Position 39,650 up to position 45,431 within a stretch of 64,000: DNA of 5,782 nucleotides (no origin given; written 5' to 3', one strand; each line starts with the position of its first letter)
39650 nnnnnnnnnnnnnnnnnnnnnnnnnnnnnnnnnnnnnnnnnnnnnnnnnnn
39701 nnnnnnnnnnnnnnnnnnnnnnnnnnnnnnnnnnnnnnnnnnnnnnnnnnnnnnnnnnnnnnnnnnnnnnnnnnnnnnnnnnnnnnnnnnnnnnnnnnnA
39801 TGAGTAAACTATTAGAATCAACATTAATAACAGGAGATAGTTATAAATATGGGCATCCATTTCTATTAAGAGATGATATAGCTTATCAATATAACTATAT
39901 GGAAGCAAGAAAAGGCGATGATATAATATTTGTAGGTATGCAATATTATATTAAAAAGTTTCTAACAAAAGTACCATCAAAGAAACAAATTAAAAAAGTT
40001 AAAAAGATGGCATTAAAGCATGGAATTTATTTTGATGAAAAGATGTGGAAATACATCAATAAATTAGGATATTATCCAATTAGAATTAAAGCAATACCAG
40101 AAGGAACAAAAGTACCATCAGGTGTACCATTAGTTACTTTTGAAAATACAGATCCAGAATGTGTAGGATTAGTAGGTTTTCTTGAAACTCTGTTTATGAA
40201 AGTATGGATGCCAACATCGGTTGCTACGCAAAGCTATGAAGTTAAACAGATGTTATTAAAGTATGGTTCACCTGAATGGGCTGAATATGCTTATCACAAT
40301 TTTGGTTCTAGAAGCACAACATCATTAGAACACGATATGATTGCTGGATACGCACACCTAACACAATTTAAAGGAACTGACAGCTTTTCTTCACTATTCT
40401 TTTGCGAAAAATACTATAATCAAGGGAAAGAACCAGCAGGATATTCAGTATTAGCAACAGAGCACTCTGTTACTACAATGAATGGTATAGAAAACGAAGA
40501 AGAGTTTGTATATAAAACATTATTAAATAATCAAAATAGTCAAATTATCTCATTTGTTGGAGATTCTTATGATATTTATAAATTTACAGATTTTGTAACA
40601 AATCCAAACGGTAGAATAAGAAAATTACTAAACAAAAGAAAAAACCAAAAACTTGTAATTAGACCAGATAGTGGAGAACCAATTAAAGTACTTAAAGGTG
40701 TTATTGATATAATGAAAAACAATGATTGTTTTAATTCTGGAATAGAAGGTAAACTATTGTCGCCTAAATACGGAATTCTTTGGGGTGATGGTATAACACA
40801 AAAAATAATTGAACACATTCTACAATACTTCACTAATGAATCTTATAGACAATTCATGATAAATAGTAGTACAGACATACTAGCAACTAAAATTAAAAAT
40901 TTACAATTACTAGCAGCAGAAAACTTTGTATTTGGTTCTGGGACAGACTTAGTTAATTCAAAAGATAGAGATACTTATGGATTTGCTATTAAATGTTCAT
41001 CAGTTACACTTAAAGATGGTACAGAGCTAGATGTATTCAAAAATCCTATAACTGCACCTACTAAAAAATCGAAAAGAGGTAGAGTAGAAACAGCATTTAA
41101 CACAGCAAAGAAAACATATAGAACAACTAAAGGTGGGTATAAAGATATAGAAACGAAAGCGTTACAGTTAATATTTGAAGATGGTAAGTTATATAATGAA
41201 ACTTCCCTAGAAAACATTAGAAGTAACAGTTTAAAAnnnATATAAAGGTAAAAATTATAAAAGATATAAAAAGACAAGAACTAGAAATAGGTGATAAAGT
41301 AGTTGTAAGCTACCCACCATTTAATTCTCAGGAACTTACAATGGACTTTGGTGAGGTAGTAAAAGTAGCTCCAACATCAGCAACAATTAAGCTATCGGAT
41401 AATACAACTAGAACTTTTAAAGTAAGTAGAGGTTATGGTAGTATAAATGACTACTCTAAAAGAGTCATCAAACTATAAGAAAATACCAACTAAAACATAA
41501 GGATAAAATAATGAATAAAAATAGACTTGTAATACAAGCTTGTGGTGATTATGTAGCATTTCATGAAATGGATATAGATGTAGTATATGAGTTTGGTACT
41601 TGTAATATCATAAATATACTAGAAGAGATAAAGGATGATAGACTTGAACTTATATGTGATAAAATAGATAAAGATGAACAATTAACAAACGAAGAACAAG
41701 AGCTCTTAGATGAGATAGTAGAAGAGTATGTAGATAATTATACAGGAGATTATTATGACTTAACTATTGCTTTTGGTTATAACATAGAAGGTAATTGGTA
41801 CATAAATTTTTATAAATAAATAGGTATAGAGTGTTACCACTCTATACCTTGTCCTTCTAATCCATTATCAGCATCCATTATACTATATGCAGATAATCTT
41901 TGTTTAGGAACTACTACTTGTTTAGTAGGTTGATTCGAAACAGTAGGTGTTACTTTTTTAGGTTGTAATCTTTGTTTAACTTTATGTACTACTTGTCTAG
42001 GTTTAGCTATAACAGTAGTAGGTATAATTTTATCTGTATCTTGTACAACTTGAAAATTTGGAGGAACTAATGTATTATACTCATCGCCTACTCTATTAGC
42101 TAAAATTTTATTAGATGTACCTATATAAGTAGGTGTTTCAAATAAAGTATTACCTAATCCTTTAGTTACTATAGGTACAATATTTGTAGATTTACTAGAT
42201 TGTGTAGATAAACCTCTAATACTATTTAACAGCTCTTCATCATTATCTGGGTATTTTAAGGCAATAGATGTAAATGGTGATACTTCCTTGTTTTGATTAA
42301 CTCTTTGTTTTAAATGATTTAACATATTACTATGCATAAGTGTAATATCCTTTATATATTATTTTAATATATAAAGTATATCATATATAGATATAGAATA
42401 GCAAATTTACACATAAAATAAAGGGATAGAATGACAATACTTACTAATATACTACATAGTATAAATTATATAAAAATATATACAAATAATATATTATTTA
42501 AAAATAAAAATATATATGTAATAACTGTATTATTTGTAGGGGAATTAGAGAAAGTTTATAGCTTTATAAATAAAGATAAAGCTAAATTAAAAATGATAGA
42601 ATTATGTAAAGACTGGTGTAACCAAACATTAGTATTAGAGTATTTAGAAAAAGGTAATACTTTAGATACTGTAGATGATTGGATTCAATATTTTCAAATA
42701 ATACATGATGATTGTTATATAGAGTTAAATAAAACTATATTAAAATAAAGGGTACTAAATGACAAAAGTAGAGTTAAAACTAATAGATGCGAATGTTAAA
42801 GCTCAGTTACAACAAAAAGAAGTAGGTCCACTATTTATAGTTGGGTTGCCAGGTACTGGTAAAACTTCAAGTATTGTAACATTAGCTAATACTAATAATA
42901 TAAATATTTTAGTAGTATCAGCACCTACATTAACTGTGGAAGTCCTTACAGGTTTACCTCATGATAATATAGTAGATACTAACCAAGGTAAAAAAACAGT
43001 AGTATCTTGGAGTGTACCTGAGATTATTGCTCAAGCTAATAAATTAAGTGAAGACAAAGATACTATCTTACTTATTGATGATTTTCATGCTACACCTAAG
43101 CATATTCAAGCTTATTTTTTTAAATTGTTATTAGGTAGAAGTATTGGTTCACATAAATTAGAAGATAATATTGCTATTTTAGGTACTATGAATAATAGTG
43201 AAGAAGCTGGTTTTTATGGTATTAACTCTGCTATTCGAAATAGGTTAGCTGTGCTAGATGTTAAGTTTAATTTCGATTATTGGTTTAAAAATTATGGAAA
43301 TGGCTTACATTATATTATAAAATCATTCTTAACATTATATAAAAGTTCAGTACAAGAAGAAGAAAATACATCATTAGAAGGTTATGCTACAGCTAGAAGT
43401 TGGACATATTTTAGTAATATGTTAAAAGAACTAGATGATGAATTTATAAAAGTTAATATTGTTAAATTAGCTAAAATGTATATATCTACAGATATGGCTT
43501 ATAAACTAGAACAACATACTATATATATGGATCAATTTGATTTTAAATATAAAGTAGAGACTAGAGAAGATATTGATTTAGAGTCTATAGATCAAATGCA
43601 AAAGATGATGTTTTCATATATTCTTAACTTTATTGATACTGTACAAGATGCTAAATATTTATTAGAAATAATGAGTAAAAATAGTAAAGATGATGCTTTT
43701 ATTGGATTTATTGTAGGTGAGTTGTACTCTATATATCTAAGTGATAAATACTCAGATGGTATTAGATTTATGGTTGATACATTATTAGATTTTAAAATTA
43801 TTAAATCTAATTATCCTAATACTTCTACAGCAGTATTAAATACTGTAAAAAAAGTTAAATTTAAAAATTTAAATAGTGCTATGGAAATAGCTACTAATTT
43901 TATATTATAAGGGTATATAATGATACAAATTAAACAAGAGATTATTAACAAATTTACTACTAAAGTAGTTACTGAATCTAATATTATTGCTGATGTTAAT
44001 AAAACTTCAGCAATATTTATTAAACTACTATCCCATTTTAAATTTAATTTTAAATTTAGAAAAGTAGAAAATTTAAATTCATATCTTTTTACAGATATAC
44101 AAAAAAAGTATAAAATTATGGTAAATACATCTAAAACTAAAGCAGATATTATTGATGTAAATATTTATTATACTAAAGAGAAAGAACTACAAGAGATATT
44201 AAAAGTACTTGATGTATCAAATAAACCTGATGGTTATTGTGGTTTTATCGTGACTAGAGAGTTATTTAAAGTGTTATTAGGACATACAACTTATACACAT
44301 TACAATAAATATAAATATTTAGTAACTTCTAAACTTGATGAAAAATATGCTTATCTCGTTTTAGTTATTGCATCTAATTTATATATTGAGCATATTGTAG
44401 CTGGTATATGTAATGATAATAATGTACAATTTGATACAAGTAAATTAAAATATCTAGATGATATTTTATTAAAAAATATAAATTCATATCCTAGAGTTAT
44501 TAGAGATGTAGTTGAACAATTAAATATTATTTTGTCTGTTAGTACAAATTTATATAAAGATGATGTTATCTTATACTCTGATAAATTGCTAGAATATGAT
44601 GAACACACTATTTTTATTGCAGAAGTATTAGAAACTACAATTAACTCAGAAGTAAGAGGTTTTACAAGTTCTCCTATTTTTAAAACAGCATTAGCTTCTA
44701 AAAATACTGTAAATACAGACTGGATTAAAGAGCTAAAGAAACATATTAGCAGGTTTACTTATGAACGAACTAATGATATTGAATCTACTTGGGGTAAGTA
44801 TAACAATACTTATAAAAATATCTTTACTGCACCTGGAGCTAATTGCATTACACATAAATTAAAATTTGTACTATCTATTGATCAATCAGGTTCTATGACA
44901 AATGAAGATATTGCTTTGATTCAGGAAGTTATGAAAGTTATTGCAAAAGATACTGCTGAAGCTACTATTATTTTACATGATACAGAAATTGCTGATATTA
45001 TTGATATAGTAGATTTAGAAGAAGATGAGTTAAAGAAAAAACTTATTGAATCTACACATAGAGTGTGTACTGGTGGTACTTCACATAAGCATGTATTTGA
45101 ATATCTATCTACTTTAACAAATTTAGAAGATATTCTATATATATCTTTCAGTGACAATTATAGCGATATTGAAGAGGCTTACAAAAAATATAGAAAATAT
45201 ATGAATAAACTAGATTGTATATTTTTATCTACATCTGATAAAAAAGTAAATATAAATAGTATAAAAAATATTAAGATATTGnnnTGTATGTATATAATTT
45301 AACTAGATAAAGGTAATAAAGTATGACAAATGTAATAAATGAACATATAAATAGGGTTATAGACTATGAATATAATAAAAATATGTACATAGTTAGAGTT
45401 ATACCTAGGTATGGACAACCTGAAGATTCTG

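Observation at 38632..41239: NAD+ salvage/reconstitution cluster: NMNAT, Nudix hydrolase and nicotinamide phosphoribosyltransferase in overlapping genes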

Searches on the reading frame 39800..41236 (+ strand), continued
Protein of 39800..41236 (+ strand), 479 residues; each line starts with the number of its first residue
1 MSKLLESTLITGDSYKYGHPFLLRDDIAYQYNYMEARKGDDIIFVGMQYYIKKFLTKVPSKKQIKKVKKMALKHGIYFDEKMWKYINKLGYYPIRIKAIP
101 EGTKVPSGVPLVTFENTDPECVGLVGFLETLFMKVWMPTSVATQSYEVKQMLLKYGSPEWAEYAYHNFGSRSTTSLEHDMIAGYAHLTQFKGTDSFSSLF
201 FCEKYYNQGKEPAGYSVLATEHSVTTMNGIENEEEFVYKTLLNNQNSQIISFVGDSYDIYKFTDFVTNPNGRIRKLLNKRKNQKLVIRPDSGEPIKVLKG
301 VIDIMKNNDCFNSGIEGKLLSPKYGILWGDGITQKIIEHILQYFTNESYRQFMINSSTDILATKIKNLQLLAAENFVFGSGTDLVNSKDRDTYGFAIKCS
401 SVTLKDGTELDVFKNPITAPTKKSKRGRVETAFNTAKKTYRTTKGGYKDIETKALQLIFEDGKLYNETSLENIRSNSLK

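Call 72: search_dna_similar(query=window:39800-41236:+, collection=phages, mode=protein, max_rows=40, rows=spread)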
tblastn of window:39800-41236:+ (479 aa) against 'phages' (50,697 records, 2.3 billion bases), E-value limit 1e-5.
Records with a match: 2016; places in all: 2017; records where one place covers at least 80% of the query: 1176.
Best place of each record, by identity: <60% 2016.
By first word of the organism name: Vibrio 230; Klebsiella 200; Pseudomonas 198; Staphylococcus 198; Escherichia 188; Salmonella 126; Mycobacterium 104; Aeromonas 97; Bacillus 84; Listeria 55; and 68 more.
By host as written in the record: - 253; Klebsiella pneumoniae 93; Staphylococcus aureus 82; Mycobacterium smegmatis mc2 155 65; Pseudomonas aeruginosa 55; Escherichia coli 51; Listeria monocytogenes 44; Vibrio harveyi BAA-1116 36; and 507 more.
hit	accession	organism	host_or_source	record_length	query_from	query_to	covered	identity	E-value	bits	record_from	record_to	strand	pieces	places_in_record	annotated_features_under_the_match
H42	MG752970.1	Ralstonia phage RsoM2USA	Ralstonia solanacearum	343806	5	479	99%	34.1%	2e-65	234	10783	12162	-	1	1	hypothetical protein (x2)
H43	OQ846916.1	Alicyclobacillus phage KKP_3916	Alicyclobacillus acidoterrestris strain ...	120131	2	475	99%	30.2%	3e-45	175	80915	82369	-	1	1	hypothetical protein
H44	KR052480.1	Sinorhizobium phage phiM7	Sinorhizobium meliloti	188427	13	477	97%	29.8%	2e-53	199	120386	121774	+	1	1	nicotinate phosphoribosyltransferase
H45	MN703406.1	Mycobacterium phage Gabriela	Mycobacterium smegmatis mc2 155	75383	7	474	98%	29.1%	4e-37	151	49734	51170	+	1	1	74: nicotinate ribosyltransferase | 73: endonuclease VII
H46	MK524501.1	Gordonia phage BrutonGaster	Gordonia terrae 3612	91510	7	474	98%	28.6%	2e-39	158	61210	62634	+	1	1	94: nicotinate ribosyltransferase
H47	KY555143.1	Caulobacter phage Ccr2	Caulobacter crescentus NA1000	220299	13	474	96%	28.8%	6e-44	171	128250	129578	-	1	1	nicotinamide phosphoribosyltransferase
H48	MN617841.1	Mycobacterium phage DirkDirk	Mycobacterium smegmatis mc#155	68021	7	474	98%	28.0%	2e-37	152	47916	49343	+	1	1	70: nicotinate ribosyltransferase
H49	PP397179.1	Morganella phage vB_Mm5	Morganella morganii 5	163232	5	434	90%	30.0%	3e-31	134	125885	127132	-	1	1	nicotinamide phosphoribosyltransferase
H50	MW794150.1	Vibrio phage ICP1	-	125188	13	474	96%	27.7%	4e-35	145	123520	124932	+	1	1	hypothetical protein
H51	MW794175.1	Vibrio phage ICP1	-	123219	13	474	96%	27.5%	4e-35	145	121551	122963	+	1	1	hypothetical protein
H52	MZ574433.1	Caulobacter phage RB23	Caulobacter vibrioides CB15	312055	13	475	97%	27.2%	1e-40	161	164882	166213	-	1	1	nicotinamide phosphoribosyltransferase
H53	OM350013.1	Bacillus phage MrBubbles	Bacillus thuringiensis subspecies ...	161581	86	474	81%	31.9%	1e-37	152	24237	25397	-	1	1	nicotinamide phosphoribosyltransferase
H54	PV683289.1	Klebsiella phage HMGUkp1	Klebsiella sp.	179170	5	434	90%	28.6%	3e-28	125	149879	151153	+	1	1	nicotinamide phosphoribosyl transferase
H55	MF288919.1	Bacillus phage AaronPhadgers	Bacillus thuringiensis DSM 350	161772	86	474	81%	31.2%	7e-37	150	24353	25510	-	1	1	nicotinamide phosphoribosyl transferase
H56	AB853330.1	Staphylococcus phage S25-3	isolated from the sewage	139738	79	474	83%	29.7%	7e-40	159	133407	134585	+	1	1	hypothetical protein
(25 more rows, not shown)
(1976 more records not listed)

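Call 89: get_annotated_region(hit=H1, flank=6000)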
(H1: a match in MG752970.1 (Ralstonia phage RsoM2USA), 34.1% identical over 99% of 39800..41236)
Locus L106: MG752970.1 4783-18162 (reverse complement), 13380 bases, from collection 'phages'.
description: Ralstonia phage RsoM2USA, complete genome.
organism: Ralstonia phage RsoM2USA (NCBI taxid 2070027)
taxonomy: Viruses; Duplodnaviria; Heunggongvirae; Uroviricota; Caudoviricetes
host: Ralstonia solanacearum; source: soil; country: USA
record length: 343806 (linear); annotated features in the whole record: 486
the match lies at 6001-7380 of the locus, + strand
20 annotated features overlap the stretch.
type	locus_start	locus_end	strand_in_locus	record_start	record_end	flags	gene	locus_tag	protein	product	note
CDS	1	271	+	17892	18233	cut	-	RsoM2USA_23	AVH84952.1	hypothetical protein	-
CDS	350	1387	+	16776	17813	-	-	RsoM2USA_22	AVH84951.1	hypothetical protein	-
CDS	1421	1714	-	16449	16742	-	-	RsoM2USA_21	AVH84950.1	hypothetical protein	-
CDS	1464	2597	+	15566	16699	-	-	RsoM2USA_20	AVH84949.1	hypothetical protein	-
CDS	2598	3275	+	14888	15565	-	-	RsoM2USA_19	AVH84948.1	hypothetical protein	-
CDS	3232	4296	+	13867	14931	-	-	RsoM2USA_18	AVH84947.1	hypothetical protein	-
CDS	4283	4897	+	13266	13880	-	-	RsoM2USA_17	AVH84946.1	hypothetical protein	-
CDS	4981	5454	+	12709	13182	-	-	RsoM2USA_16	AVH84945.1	hypothetical protein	-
CDS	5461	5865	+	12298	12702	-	-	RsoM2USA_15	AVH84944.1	hypothetical protein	-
CDS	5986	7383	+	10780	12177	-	-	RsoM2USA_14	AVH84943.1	hypothetical protein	-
CDS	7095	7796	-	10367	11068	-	-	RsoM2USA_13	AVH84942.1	hypothetical protein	-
CDS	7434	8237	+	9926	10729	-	-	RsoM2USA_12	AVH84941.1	hypothetical protein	-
CDS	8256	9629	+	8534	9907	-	-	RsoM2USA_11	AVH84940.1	hypothetical protein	-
CDS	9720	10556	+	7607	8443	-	-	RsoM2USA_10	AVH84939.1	hypothetical protein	-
CDS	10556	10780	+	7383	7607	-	-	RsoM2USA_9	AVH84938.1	hypothetical protein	-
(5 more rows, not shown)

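Call 90: get_annotated_region(hit=H5, flank=6000)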
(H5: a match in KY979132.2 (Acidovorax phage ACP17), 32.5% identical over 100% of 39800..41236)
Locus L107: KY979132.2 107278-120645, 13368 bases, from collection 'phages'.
description: Acidovorax phage ACP17, complete genome.
organism: Acidovorax phage ACP17 (NCBI taxid 2010329)
taxonomy: Viruses; Duplodnaviria; Heunggongvirae; Uroviricota; Caudoviricetes; Busanvirus; Busanvirus ACP17
host: Acidovorax citrulli; source: -; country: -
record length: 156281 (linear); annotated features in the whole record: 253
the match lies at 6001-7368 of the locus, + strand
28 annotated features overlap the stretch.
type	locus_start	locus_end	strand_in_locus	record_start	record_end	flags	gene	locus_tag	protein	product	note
CDS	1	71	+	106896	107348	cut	-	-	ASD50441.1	hypothetical protein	-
CDS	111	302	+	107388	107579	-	-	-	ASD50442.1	hypothetical protein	-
CDS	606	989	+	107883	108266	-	-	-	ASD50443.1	hypothetical protein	-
CDS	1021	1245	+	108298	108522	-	-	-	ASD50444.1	hypothetical protein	-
CDS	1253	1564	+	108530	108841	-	-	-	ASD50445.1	hypothetical protein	-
CDS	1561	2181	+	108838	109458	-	-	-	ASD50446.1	hypothetical protein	-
CDS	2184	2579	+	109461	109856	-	-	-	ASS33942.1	hypothetical protein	-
CDS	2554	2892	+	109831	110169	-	-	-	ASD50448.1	hypothetical protein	-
CDS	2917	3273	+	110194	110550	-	-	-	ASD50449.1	hypothetical protein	-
CDS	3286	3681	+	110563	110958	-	-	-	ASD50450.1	hypothetical protein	Phage protein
CDS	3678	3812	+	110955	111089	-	-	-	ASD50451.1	hypothetical protein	-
CDS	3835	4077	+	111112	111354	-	-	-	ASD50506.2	hypothetical protein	-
CDS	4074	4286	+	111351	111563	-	-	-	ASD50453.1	hypothetical protein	-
CDS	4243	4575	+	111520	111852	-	-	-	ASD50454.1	hypothetical protein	-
CDS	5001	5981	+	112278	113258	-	-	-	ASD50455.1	NMN adenylyltransferase NUDIX hydrolase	-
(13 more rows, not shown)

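Call 91: get_annotated_region(hit=H15, flank=6000)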
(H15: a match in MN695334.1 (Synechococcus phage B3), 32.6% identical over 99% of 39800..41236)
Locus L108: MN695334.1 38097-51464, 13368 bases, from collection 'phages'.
description: Synechococcus phage B3, complete genome.
organism: Synechococcus phage B3 (NCBI taxid 2674978)
taxonomy: Viruses; Duplodnaviria; Heunggongvirae; Uroviricota; Caudoviricetes; Kyanoviridae
host: Synechoccus sp.; source: -; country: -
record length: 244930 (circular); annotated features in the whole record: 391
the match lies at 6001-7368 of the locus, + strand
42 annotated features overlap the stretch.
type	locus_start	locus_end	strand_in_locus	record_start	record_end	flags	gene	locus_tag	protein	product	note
CDS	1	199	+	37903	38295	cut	-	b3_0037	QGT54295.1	hypothetical protein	gp37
CDS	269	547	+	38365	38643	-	-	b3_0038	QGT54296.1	hypothetical protein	gp38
CDS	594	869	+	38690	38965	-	-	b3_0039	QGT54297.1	hypothetical protein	gp39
CDS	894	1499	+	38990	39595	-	-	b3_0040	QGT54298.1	hypothetical protein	gp40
CDS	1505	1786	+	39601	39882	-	-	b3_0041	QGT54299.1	hypothetical protein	gp41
CDS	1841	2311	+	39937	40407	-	-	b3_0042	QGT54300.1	hypothetical protein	gp42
CDS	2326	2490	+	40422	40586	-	-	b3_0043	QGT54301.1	hypothetical protein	gp43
CDS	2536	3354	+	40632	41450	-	-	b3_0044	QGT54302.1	hypothetical protein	gp44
CDS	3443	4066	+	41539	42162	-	-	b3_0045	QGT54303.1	translation initiation factor 2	gp45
CDS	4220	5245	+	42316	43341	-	-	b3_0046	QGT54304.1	nicotinamide-nucleotide adenylyltransferase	gp46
CDS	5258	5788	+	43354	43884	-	-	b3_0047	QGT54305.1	hypothetical protein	gp47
CDS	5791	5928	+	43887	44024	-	-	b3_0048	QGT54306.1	hypothetical protein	gp48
CDS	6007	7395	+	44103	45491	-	-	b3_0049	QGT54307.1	nicotinamide phosphoribosyltransferase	gp49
CDS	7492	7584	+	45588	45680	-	-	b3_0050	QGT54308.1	hypothetical protein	gp50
tRNA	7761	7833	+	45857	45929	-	-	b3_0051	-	tRNA-Lys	tRNA-Lys-TTT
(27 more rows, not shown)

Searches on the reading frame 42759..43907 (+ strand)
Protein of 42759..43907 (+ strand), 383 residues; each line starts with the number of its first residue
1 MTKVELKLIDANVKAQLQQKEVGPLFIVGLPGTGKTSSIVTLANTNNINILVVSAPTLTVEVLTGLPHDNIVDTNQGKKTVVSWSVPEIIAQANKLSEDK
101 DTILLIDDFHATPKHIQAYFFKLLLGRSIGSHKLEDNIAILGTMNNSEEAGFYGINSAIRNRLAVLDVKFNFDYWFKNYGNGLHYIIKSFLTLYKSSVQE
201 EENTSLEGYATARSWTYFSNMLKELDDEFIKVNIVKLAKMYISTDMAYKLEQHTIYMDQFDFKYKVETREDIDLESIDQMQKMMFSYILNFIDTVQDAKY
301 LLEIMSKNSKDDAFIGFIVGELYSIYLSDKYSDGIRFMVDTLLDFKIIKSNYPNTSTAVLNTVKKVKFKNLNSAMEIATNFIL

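Call 15: search_protein_families(library=phrogs, proteins=[window:42759-43907:+], max_evalue=0.001)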
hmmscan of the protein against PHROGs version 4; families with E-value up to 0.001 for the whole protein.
window:42759-43907:+ (383 aa): 4 families
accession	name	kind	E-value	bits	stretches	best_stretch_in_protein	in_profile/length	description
phrog_1297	-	other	4.5e-33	115.7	1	16-261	19-267/356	ATPase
phrog_16335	-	other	3.4e-09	37.3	1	2-177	8-176/267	ATPase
phrog_168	-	DNA, RNA and nucleotide metabolism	2.6e-08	34.9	1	12-172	32-158/314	clamp loader of DNA polymerase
phrog_5846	-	DNA, RNA and nucleotide metabolism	8.5e-05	23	1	12-113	27-107/380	clamp loader of DNA polymerase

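Call 61: search_protein_families(library=pfam, proteins=[window:42759-43907:+], max_evalue=0.01)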
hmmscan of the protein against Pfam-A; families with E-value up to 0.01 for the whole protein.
window:42759-43907:+ (383 aa): 3 families
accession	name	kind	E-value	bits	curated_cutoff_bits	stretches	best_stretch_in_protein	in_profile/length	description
PF00004.35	AAA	-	7.9e-08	33.3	21.2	1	26-146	2-110/131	ATPase family associated with various cellular activities (AAA)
PF13401.12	AAA_22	-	0.00026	21.7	27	1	23-113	6-97/130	AAA domain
PF07728.20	AAA_5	-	0.0045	17.4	22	1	24-130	1-96/139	AAA domain (dynein-related subfamily)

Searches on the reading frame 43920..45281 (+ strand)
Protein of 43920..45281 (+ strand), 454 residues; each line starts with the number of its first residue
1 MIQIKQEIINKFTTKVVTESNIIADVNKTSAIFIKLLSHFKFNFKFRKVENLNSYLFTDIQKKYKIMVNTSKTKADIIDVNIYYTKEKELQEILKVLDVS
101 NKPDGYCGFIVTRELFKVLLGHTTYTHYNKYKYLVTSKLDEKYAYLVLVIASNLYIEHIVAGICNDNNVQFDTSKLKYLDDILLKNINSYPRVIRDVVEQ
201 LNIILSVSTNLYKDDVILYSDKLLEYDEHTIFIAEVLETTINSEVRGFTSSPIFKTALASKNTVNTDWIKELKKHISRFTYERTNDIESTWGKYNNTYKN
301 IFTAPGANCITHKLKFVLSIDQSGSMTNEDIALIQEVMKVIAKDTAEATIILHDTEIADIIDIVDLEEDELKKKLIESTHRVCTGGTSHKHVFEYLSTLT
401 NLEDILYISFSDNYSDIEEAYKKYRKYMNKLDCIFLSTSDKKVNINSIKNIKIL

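Call 15: search_protein_families(library=phrogs, proteins=[window:43920-45281:+], max_evalue=0.001)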
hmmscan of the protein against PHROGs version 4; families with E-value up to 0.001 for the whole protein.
window:43920-45281:+ (454 aa): 1 family
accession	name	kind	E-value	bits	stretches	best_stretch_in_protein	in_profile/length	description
phrog_1314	-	DNA, RNA and nucleotide metabolism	1.2e-10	42.1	1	268-451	223-388/394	HNH endonuclease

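Call 61: search_protein_families(library=pfam, proteins=[window:43920-45281:+], max_evalue=0.01)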
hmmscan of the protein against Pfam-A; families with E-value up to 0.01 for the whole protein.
window:43920-45281:+ (454 aa): 2 families
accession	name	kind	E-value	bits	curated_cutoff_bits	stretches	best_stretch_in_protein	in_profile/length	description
PF09967.15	DUF2201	-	0.00024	21.7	26.4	1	317-404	2-83/123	VWA-like domain (DUF2201)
PF05762.20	VWA_CoxE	-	0.0017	18.3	26.4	1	310-401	53-144/222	VWA domain containing CoxE-like protein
